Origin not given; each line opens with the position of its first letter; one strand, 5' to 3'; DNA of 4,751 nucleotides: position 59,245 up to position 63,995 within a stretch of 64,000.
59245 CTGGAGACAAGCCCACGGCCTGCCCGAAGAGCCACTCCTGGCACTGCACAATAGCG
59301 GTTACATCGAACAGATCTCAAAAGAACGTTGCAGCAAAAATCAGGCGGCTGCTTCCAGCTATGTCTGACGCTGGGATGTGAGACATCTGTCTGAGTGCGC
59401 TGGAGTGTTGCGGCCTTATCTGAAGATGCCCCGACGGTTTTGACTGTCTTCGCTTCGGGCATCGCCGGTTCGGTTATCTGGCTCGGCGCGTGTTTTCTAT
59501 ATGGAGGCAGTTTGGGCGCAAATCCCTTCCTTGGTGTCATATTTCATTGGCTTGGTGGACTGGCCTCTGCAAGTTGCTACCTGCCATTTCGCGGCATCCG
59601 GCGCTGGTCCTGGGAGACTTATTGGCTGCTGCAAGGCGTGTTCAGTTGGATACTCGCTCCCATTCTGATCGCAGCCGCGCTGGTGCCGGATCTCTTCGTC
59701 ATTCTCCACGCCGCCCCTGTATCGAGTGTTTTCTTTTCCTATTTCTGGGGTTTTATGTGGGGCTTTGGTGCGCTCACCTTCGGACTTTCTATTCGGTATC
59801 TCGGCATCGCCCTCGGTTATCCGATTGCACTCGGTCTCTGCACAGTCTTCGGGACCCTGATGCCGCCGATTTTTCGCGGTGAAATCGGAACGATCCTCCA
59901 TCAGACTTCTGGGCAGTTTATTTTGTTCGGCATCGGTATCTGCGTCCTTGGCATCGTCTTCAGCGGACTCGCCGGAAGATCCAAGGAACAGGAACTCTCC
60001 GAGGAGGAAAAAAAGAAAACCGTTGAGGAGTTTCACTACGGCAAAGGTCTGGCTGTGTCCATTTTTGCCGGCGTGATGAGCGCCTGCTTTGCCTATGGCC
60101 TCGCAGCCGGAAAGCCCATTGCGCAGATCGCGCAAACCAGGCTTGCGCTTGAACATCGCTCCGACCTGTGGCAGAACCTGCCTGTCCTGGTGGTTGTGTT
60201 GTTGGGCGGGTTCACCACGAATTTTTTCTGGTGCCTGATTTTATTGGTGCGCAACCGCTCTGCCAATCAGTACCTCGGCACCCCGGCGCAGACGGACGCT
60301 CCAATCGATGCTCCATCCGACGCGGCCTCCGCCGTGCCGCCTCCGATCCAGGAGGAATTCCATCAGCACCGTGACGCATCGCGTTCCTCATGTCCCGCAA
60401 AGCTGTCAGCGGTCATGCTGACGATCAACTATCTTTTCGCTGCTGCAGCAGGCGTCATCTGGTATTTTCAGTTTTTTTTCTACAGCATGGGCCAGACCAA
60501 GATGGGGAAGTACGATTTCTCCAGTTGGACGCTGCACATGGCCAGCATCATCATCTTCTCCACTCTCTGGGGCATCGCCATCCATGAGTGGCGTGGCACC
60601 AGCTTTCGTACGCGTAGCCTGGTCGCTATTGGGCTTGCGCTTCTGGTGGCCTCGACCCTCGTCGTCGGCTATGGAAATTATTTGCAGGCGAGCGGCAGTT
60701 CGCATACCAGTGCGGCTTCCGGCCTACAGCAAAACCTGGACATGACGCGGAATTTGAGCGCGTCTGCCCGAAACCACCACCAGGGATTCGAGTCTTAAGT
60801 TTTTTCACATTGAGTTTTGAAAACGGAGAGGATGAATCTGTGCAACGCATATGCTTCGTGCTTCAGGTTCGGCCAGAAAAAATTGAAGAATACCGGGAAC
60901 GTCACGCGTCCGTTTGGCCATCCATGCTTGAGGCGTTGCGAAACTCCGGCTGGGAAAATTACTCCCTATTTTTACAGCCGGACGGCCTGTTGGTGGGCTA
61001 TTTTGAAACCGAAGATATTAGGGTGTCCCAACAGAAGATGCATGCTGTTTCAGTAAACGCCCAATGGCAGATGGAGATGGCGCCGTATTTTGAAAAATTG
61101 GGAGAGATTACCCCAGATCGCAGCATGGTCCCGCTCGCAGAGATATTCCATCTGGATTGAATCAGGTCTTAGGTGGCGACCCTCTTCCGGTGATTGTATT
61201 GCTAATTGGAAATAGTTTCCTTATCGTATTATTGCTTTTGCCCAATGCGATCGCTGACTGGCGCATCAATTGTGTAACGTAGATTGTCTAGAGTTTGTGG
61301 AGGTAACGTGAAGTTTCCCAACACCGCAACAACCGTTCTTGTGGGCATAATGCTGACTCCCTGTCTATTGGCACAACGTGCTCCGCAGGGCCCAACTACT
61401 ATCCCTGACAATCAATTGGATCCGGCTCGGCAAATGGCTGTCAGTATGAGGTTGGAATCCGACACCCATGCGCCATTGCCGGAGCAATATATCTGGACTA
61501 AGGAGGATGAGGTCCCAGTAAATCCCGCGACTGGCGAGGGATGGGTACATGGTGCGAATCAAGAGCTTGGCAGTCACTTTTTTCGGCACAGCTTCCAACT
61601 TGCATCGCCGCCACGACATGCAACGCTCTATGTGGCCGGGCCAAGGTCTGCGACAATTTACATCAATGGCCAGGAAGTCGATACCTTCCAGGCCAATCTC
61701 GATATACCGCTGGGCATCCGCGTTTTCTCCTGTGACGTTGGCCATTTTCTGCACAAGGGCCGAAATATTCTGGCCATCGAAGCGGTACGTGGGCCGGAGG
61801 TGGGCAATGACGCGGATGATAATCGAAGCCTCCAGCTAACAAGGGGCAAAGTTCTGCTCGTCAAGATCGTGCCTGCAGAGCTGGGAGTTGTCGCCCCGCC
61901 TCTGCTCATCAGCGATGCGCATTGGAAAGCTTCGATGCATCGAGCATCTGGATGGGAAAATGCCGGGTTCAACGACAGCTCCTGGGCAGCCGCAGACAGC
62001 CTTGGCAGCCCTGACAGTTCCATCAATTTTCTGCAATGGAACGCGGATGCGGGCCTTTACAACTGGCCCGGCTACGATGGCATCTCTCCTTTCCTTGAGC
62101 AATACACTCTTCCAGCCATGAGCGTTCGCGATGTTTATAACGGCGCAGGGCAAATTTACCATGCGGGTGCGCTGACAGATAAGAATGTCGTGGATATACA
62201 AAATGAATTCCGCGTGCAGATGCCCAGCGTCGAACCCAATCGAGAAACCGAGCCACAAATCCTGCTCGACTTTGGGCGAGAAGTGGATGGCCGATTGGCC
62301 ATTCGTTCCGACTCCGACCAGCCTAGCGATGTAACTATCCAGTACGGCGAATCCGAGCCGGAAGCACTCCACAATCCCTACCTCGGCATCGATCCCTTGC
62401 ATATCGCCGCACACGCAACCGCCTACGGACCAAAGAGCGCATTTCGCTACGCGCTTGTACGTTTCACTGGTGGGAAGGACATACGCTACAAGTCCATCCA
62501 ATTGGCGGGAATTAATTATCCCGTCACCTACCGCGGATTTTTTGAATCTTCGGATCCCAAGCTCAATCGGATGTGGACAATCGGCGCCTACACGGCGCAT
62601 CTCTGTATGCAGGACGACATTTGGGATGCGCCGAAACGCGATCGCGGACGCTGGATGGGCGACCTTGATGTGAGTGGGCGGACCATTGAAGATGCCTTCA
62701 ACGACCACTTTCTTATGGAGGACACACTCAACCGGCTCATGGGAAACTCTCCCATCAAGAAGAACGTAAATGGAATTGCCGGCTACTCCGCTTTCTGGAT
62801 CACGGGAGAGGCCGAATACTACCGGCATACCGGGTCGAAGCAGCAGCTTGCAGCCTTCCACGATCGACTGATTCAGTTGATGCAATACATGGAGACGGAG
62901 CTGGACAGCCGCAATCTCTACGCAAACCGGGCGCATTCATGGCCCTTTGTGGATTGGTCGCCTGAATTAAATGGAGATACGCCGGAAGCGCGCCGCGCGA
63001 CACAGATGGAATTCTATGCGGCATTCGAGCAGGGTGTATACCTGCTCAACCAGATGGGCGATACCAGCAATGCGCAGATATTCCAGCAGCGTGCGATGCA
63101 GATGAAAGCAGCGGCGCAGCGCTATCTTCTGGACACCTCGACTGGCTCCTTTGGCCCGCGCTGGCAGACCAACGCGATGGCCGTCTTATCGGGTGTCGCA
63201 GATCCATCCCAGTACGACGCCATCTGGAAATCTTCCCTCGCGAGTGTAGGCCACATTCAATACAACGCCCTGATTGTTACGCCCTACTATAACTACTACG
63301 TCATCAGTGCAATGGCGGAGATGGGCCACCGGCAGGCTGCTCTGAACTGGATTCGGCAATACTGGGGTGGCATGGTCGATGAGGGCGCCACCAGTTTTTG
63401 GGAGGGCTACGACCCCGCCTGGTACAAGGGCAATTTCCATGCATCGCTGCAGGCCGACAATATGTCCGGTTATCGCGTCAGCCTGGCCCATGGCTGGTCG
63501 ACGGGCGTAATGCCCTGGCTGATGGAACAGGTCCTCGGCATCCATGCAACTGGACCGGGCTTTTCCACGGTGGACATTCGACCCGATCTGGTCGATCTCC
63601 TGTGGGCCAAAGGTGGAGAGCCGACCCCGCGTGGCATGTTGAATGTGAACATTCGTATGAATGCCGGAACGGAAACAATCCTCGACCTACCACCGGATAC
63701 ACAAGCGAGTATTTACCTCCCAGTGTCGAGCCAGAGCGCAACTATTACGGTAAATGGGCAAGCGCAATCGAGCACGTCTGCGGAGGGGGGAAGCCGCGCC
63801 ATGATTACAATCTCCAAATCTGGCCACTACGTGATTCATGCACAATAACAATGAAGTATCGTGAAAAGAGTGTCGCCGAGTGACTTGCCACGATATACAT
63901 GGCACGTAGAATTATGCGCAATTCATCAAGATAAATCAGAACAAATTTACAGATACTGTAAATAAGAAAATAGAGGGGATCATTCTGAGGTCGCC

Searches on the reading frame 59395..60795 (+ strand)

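Call 52: search_protein_families(library=pfam, proteins=[window:59395-60795:+], max_evalue=0.00001)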
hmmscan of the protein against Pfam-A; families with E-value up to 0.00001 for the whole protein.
window:59395-60795:+ (467 aa): 1 family
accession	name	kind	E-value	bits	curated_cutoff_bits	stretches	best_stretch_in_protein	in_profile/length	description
PF06379.18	RhaT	-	1.1e-59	202.9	27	2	46-286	7-238/344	L-rhamnose-proton symport protein (RhaT)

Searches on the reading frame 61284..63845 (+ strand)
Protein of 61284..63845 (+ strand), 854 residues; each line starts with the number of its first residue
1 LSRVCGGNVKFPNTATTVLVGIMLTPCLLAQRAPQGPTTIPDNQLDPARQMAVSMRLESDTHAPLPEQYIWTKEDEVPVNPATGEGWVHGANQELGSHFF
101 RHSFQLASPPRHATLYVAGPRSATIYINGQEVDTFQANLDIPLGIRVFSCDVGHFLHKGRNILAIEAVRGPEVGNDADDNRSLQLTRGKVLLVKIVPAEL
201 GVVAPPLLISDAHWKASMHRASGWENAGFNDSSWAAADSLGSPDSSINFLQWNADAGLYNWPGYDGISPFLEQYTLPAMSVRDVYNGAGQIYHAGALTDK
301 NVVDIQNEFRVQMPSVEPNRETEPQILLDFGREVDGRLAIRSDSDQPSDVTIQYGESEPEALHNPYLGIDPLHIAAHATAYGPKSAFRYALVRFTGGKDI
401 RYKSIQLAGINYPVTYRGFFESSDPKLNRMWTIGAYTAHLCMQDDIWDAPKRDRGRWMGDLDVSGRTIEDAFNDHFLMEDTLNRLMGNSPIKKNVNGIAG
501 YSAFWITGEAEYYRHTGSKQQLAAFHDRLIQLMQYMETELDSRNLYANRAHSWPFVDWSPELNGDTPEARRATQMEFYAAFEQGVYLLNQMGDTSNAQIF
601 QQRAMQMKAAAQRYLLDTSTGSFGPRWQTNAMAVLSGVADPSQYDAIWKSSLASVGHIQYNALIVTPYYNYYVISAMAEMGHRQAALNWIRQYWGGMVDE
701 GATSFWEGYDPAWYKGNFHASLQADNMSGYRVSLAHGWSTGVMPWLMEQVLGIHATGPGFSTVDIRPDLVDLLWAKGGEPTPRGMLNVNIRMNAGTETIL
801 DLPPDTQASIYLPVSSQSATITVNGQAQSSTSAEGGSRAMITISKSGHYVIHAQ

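Call 52: search_protein_families(library=pfam, proteins=[window:61284-63845:+], max_evalue=0.00001)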
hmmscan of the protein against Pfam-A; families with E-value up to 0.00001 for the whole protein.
window:61284-63845:+ (854 aa): 2 families
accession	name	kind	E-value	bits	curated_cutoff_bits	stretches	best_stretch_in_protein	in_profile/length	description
PF17389.8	Bac_rhamnosid6H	-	4.5e-21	75.9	24.5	1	418-750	4-339/339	Bacterial alpha-L-rhamnosidase 6 hairpin glycosidase domain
PF17390.7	Bac_rhamnosid_C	-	3.3e-06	27.3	22.1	1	752-818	1-69/78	Bacterial alpha-L-rhamnosidase C-terminal domain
